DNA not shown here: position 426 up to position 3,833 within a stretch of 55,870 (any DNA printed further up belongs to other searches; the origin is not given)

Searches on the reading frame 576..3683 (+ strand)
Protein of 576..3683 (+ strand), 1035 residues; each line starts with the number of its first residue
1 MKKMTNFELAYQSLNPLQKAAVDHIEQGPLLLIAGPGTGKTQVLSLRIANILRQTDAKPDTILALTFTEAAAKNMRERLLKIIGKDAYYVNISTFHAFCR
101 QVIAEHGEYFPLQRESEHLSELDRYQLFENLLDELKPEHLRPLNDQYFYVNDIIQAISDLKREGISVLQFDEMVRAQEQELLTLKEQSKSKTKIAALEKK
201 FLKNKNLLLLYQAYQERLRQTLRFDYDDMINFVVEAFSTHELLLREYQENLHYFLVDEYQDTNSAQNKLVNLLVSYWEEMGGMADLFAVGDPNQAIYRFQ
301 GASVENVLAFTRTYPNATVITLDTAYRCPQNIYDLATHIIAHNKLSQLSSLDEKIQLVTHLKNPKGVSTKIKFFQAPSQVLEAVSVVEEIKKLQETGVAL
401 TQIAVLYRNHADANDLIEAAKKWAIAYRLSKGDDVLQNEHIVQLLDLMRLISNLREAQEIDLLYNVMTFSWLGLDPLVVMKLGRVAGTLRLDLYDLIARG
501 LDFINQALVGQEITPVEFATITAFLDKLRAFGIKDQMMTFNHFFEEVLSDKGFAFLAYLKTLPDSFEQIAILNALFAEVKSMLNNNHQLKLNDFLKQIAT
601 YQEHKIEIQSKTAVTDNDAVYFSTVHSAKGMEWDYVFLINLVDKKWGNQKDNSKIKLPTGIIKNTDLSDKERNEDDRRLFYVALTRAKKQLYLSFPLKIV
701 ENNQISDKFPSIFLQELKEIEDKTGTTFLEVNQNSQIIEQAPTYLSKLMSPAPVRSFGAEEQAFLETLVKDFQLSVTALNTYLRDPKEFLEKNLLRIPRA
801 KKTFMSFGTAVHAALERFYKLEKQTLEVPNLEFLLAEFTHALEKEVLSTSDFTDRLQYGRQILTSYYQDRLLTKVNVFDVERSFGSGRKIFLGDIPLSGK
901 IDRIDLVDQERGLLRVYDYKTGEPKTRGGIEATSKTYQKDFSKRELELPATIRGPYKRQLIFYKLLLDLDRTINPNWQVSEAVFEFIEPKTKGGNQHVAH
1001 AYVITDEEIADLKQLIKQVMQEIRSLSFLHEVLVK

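Call 15: search_protein_families(library=ncbifam, proteins=[window:576-3683:+], max_evalue=0.001)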
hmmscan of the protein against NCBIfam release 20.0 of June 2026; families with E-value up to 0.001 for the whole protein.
window:576-3683:+ (1035 aa): 16 families
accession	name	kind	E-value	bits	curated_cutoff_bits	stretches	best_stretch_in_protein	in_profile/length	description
TIGR01073.1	pcrA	equivalog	3e-99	333.3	911.2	1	12-720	3-634/725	DNA helicase PcrA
TIGR01074.1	rep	equivalog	3e-76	257.1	951.45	1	13-719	1-635/668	DNA helicase Rep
TIGR01075.1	uvrD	equivalog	5.7e-74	249.7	1144.45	1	12-718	3-632/715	DNA helicase II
NF008743.0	PRK11773.1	equivalog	3.5e-72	243.8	965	1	11-718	7-637/720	DNA helicase II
NF008172.0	PRK10919.1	equivalog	3.4e-53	180.9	1168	1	14-718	3-634/673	DNA helicase Rep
NF008276.0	PRK11054.1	equivalog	1.9e-50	172.1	543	2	12-422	195-583/684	DNA helicase IV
TIGR02785.1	addA_Gpos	equivalog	2.3e-36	125.1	707.65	3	385-695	561-878/1234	helicase-exonuclease AddAB subunit AddA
TIGR00609.1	recB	equivalog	3.1e-36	124.9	696.05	3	392-706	536-823/1175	exodeoxyribonuclease V subunit beta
TIGR02784.1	addA_alphas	equivalog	4.4e-33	114.7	860.75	3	171-314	311-459/1138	double-strand break repair helicase AddA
NF010485.0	PRK13909.1-2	equivalog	2.5e-27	95.5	650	2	177-453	255-526/909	RecB-like helicase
NF010487.0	PRK13909.1-4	equivalog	2.1e-20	72.6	759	2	162-429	235-504/924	RecB-like helicase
TIGR02786.1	addB_alphas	equivalog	5.2e-11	41.4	486.5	1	773-926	751-908/1024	double-strand break repair protein AddB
NF008289.0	PRK11069.1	equivalog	4.4e-07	27.8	1470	1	664-723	700-757/1122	exodeoxyribonuclease V subunit gamma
TIGR00376.1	TIGR00376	hypoth_equivalog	4.7e-06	25.3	348.9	0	4-82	149-225/639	IGHMBP2 family helicase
TIGR01448.2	helicase_RecD2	equivalog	6.7e-05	21.2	500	1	13-77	316-377/713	SF1B family DNA helicase RecD2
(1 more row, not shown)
